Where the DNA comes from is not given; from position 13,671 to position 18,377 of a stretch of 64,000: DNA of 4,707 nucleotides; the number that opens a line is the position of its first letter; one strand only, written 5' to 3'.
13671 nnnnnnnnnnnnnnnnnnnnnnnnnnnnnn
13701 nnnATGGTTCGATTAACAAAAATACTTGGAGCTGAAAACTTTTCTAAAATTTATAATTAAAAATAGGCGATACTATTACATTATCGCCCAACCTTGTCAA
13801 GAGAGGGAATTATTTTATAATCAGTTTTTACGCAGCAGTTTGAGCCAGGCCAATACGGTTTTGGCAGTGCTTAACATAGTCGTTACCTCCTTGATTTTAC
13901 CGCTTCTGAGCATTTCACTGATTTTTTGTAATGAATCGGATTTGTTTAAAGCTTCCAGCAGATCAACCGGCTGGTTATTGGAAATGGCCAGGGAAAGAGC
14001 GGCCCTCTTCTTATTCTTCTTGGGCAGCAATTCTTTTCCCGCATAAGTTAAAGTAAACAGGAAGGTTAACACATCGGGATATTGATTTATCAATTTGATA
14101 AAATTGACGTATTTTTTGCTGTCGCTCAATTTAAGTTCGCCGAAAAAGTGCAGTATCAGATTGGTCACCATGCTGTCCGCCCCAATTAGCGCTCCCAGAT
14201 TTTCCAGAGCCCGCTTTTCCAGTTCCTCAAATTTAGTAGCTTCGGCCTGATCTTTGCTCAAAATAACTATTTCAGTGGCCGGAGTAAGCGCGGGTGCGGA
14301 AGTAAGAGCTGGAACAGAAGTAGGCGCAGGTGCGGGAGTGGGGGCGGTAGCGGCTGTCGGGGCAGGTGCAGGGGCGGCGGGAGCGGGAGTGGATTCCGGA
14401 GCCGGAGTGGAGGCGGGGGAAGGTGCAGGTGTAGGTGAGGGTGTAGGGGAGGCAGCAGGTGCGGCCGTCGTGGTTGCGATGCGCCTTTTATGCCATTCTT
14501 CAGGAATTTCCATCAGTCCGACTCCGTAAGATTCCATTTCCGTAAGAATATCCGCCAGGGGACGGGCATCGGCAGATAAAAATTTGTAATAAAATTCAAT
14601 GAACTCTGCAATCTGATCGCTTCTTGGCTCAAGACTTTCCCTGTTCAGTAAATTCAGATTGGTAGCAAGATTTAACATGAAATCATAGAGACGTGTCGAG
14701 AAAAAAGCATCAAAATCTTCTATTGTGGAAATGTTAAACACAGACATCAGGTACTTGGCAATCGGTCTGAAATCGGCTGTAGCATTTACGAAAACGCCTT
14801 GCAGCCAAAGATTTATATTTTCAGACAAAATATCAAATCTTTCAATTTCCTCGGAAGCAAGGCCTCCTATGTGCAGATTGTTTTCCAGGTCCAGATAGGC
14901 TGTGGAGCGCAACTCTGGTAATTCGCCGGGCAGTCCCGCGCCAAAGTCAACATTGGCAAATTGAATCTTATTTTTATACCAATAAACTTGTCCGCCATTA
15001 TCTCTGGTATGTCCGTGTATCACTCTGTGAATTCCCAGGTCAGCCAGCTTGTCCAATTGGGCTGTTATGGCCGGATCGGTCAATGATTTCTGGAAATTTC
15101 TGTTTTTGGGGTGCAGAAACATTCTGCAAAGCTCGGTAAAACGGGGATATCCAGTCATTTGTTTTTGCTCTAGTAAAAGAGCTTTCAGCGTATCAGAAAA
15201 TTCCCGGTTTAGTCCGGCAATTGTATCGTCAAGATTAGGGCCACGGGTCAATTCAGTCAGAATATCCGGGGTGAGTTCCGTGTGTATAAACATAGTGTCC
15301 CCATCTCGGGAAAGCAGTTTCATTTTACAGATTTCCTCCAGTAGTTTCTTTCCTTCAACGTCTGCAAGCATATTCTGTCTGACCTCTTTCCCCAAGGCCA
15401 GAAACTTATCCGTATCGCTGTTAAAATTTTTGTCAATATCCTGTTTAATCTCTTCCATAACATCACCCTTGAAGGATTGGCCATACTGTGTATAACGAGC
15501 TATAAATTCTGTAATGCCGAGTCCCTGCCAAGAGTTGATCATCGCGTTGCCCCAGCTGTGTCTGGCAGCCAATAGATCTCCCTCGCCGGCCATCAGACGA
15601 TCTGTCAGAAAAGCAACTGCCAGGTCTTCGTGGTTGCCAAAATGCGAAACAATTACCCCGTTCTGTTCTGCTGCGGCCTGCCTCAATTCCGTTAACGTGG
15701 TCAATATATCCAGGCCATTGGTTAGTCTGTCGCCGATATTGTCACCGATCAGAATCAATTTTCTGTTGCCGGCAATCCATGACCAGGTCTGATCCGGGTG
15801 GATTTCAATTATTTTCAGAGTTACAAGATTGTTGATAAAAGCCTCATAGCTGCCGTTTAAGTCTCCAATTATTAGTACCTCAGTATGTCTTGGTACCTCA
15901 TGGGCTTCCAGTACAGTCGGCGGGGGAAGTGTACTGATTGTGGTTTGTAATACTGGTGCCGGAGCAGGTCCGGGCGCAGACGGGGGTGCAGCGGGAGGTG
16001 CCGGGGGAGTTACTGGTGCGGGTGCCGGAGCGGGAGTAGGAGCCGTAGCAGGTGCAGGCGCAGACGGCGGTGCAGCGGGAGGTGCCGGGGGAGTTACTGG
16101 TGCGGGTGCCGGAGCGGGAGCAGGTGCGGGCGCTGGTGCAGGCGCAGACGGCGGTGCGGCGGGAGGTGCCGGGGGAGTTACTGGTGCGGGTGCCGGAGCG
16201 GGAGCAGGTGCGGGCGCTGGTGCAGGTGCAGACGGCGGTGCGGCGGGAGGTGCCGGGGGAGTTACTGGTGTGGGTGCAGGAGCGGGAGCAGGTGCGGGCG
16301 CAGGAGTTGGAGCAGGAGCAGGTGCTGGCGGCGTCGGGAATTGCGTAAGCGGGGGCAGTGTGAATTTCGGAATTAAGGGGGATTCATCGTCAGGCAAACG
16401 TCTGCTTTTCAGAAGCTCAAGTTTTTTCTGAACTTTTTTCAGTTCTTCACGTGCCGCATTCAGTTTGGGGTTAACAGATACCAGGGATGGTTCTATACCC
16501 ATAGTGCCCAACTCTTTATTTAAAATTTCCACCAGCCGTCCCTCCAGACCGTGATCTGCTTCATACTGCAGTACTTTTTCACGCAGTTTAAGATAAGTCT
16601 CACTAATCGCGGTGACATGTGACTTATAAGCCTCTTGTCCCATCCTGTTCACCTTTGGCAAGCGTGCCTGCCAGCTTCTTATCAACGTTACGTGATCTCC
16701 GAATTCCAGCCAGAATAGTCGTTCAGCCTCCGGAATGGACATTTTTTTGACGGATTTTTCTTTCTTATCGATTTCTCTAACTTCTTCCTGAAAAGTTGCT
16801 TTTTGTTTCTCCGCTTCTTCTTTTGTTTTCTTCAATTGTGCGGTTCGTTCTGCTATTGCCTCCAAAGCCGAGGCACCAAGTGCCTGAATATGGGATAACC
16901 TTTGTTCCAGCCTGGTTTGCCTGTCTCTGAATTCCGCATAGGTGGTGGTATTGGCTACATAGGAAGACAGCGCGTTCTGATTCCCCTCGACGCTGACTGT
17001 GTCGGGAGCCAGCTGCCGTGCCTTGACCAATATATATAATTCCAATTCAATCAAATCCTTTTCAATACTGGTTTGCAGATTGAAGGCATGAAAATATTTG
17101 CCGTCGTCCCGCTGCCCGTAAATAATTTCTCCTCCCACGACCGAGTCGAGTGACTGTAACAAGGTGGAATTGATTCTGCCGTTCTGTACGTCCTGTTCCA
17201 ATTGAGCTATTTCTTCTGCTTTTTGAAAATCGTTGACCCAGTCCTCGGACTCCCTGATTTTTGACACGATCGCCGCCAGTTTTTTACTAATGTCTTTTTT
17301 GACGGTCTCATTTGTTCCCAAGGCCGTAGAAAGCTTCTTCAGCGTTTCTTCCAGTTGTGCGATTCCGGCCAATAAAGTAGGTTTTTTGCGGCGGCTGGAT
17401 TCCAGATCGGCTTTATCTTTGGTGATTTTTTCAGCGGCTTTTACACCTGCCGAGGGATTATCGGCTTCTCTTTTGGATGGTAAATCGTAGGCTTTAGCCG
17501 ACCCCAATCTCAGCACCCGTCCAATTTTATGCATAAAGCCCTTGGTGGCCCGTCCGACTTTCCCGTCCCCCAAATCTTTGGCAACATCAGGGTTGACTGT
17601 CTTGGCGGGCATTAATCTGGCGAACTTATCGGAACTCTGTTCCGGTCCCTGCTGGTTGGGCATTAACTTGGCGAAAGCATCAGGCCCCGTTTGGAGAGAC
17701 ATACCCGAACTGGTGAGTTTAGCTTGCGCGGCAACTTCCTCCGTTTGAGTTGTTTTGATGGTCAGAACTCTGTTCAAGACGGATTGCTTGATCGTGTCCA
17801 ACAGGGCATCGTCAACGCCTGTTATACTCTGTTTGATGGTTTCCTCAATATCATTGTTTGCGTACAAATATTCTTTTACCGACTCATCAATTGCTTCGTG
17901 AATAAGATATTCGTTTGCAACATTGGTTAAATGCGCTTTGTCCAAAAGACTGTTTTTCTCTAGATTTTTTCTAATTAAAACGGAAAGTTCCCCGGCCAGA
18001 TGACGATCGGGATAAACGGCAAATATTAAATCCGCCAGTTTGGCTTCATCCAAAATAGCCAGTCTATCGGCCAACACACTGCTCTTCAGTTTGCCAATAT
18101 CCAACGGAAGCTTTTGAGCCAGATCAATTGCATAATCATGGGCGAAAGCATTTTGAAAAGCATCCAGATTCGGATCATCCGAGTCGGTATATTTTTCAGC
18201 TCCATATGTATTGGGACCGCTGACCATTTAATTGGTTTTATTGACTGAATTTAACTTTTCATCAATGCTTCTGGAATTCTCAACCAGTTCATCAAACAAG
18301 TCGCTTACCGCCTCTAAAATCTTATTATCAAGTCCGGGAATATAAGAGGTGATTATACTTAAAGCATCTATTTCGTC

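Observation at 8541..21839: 13-kb block of orphan giant proteins with embedded enzyme domains (effector-like locus)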

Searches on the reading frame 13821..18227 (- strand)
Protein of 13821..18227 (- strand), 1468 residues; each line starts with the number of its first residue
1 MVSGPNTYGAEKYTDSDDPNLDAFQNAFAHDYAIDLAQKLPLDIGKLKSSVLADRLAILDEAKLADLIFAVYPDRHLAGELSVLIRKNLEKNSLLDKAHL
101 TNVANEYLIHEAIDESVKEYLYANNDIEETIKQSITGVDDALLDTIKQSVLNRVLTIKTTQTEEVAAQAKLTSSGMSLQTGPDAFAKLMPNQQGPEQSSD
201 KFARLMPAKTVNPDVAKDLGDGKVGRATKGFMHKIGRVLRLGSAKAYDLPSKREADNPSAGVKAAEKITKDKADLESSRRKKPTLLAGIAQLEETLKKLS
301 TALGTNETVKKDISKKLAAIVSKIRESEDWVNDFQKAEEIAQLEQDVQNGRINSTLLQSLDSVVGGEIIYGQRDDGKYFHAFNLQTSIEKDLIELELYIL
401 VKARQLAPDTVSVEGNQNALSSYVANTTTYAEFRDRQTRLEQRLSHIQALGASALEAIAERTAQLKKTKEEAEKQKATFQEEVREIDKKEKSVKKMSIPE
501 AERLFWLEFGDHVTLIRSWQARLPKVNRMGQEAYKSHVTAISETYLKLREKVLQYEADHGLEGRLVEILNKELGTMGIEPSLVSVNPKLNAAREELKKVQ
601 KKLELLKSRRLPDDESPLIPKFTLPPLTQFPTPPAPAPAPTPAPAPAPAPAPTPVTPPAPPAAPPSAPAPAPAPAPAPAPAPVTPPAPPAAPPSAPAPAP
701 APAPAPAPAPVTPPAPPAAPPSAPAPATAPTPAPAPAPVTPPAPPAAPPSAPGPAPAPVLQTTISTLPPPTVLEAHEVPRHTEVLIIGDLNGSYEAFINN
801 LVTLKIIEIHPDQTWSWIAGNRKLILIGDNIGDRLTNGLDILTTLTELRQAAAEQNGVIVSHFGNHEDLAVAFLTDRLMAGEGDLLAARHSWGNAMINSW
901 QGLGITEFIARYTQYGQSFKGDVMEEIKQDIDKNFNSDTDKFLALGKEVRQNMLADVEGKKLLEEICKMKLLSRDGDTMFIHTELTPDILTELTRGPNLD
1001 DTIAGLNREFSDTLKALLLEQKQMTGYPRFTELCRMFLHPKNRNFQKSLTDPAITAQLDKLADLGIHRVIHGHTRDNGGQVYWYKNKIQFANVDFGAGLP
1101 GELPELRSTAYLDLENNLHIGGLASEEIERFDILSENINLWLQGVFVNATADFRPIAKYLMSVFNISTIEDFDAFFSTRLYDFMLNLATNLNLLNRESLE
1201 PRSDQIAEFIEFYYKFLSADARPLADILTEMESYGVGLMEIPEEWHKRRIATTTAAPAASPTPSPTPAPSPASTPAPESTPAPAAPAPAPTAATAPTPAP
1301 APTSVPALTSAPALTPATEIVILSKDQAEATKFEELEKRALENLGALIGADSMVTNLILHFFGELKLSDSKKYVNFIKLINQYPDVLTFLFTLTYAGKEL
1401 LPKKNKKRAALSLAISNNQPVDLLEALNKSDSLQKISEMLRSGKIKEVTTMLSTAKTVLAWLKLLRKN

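Call 6: search_protein_families(library=pfam, proteins=[window:13821-18227:-], max_evalue=1)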
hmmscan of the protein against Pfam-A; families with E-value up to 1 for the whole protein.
window:13821-18227:- (1468 aa): 2 families
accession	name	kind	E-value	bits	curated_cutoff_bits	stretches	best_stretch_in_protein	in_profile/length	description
PF11599.14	AviRa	-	0.24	11.3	25.7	1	1159-1232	64-138/232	RRNA methyltransferase AviRa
PF06816.18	NOD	-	0.37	10.6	20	0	291-313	23-45/56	NOTCH protein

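Call 10: search_solved_structures(query=window:13821-18227:-, max_evalue=1, show_alignments=2)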
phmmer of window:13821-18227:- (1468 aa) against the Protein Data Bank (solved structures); distinct sequences matched with E-value up to 1: 22.
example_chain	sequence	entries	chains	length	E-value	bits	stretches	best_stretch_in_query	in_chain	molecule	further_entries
9qm4_A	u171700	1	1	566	0.0017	19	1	689-728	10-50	FAD dependent monooxygenase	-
5a5t_F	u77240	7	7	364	0.002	18.8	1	665-794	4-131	EUKARYOTIC TRANSLATION INITIATION FACTOR 3 SUBUNIT F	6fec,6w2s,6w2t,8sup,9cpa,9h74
3j8b_F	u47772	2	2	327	0.0023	18.6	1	657-793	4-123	Eukaryotic translation initiation factor 3 subunit F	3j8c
28zx_3f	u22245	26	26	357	0.0023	18.6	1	657-793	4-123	Eukaryotic translation initiation factor 3 subunit F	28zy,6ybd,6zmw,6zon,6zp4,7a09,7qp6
9m8m_H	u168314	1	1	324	0.0047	17.6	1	626-682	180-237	Photosynthetic reaction center subunit H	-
9o17_AC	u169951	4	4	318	0.0097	16.6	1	646-1317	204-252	Small ribosomal subunit protein uS3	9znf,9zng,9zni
1v73_A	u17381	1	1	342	0.014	16.1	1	754-871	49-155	psychrophilic phosphatase I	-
2z72_A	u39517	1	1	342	0.014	16.1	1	754-871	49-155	Protein-tyrosine-phosphatase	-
2zbm_A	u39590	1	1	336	0.02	15.5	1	754-871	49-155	Protein-tyrosine-phosphatase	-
6ncl_a0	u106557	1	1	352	0.02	15.5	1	633-714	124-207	P14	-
8uha_U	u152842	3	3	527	0.28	11.7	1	601-739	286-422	Negative elongation factor A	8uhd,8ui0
9njt_A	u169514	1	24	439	0.35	11.4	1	719-778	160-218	Dihydrolipoyllysine-residue succinyltransferase component of 2-oxoglutarate dehydrogenase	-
9d47_C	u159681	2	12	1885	0.43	11.1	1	1265-1314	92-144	Fatty acid synthase subunit alpha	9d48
9v10_Ia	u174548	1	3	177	0.45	11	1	1270-1303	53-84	Protein SPMIP1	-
2gqb_A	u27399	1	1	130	0.55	10.7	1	1282-1318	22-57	conserved hypothetical protein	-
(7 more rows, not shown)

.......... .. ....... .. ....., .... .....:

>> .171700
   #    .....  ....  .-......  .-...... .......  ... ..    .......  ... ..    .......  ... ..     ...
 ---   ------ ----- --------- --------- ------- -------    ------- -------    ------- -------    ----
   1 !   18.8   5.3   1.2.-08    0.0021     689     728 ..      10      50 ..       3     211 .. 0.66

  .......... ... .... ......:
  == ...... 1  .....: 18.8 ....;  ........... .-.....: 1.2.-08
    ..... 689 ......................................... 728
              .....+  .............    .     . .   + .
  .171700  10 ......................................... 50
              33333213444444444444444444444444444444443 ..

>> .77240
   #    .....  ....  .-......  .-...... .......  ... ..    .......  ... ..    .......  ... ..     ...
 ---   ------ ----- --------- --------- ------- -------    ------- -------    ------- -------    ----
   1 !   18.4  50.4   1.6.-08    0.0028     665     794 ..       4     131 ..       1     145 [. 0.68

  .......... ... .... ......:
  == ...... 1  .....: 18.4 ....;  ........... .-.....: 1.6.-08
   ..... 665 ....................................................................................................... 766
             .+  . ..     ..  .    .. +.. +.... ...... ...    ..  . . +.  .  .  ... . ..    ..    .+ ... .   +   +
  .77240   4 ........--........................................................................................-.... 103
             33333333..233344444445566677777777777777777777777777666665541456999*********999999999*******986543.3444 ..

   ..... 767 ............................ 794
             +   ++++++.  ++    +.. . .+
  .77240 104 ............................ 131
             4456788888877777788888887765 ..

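Call 34: search_protein_families(library=ncbifam, proteins=[window:13821-18227:-], max_evalue=0.1)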
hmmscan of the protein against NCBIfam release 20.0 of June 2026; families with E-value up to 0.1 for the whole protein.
window:13821-18227:- (1468 aa): 0 families

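Call 57: search_protein_families(library=phrogs, proteins=[window:13821-18227:-], max_evalue=0.01)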
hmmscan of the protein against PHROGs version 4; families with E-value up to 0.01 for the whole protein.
window:13821-18227:- (1468 aa): 2 families
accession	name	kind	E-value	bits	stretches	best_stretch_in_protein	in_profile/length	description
phrog_246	-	other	0.00011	22.4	1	769-1104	163-378/417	NinI-like serine-threonine phosphatase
phrog_20114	-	other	0.00067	21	1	783-899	4-101/131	phosphoesterase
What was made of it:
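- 14823..15920 (-): Shelph-like PPP (calcineurin-like metallophosphoesterase) domain, aa about 770-1135. Motifs: GDLNGS (788-793), GDNIGDR (828-834), GNHED (864-868), HGHT (1071-1074), VDFGAG (1093-1098). PHROG NinI-like phosphatase 1e-4 (call 57).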

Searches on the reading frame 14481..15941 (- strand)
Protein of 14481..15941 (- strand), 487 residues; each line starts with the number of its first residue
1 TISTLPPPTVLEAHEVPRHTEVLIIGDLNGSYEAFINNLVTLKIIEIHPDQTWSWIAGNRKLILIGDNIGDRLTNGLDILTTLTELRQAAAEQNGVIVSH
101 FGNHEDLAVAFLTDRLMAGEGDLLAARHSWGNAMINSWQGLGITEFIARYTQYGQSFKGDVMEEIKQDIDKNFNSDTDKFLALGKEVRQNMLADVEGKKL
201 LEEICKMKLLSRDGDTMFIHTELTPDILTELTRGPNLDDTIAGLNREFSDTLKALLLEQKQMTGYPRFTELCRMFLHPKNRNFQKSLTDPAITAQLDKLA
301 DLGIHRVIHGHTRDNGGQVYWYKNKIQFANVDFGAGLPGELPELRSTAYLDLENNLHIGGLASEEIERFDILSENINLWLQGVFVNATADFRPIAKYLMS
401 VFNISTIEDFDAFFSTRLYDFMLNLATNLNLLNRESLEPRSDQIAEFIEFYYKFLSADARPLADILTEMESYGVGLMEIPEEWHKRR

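Call 12: find_homologous_proteins(query=window:14481-15941:-, max_evalue=0.001)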
Query seq(487 aa): 8000 candidates shared short words with the query, none scored E <= 0.001.
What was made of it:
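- Tried and rejected: A word-indexed homology search with the C1468 phosphatase region alone found nothing (call 12).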

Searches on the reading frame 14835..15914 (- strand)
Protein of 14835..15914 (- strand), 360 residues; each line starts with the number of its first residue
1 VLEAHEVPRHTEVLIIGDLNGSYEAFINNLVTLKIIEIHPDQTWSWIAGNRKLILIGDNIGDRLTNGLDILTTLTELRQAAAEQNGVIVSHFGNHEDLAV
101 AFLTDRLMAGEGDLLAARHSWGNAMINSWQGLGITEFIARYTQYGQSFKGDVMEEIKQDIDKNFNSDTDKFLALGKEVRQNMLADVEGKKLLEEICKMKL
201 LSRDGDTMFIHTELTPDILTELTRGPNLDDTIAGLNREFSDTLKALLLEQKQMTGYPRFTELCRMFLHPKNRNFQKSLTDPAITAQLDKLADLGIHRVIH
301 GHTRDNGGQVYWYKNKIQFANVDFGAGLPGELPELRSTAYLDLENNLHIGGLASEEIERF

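Call 27: search_solved_structures(query=A5, max_evalue=1, show_alignments=2)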
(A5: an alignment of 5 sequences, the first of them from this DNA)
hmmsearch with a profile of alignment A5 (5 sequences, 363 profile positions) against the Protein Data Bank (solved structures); distinct sequences matched with E-value up to 1: 6.
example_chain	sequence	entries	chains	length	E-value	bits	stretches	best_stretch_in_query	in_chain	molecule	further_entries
2z72_A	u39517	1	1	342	3.3e-11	46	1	10-100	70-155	Protein-tyrosine-phosphatase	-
1v73_A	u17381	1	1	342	6e-11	45.2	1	10-100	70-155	psychrophilic phosphatase I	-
2zbm_A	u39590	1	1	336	8.9e-11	44.6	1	10-100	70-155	Protein-tyrosine-phosphatase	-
4lq8_A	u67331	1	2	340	0.047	15.9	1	253-300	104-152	Sca-family protein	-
6aly_A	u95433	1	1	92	0.3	13.2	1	225-294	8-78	Mediator of RNA polymerase II transcription subunit 15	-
4bwk_A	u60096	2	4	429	0.83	11.8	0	113-227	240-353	PAB-DEPENDENT POLY(A)-SPECIFIC RIBONUCLEASE SUBUNIT PAN-3 | PAB-DEPENDENT POLY(A)-SPECIFIC RIBONUCLEASE SUBUNIT PAN3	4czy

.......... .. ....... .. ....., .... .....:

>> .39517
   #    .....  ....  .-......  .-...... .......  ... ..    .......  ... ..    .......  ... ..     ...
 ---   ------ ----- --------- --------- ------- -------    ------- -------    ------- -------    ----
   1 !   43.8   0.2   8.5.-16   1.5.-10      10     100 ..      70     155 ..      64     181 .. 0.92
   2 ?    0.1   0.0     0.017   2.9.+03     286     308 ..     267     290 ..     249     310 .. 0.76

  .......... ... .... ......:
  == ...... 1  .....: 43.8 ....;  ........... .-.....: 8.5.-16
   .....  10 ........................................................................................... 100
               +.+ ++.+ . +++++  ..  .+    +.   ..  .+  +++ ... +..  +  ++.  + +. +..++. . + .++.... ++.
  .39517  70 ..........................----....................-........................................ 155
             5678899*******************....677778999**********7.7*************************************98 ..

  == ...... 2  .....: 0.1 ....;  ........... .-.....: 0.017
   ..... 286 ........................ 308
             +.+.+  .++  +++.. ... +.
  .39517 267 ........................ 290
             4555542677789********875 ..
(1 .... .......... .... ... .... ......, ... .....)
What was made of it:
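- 14823..15920 (-): Profile of 5 homologues against PDB: 2z72/1v73 at E = 3e-11 (call 27).
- On PPP protein phosphatases (Shelph clade): A5 profile against 2z72/1v73/2zbm gives E = 3.3e-11 to 8.9e-11 over profile positions 10-100 (call 27).
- Closest known: Shewanella-like PPP phosphatases. Same: The N-terminal subdomain of the C1468 module aligns to 1v73/2z72 at E = 3e-11 with a 5-sequence profile (call 27).
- Profile against 1v73/2z72 gives E = 3e-11 (call 27).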

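Call 28: search_protein_families(library=pfam, alignment_id=A5, max_evalue=1)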
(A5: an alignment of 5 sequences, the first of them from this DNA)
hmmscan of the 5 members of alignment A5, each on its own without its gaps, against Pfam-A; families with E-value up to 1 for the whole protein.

A. member 1, seq(360 aa): 2 families
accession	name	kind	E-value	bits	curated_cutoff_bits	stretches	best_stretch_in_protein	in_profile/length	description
PF21663.2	WipA_Phos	-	0.087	12.7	27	1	54-132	3-74/238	WipA-like, phosphatase domain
PF16544.10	STAR_dimer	-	0.19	11.7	26.3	0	238-258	4-24/53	Homodimerisation region of STAR domain protein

B. families by the number of members that match (of 5 scanned): 5 families
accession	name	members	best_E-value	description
PF00149.33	Metallophos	4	5.3e-06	Calcineurin-like phosphoesterase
PF21663.2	WipA_Phos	2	0.0031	WipA-like, phosphatase domain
PF11987.13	IF-2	1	0.047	Translation-initiation factor 2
PF06245.16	DUF1015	1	0.18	Protein of unknown function (DUF1015)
PF16544.10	STAR_dimer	1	0.19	Homodimerisation region of STAR domain protein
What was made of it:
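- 14823..15920 (-): Pfam Metallophos in 4 of 5 members, best 5e-6 (call 28).
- On PPP protein phosphatases (Shelph clade): Pfam Metallophos matches 4 of 5 members, best 5.3e-6 (call 28).
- Closest known: Legionella WipA. Different: The Pfam WipA_Phos match is only E = 0.003-0.09, against a 27-bit cut-off that is not approached (call 28).
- The nearest characterised relatives of the PPP domain are the Shewanella Tyr-phosphatase and, weakly (Pfam WipA_Phos, E = 0.003 in 2 of 5 members, call 28), Legionella WipA.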
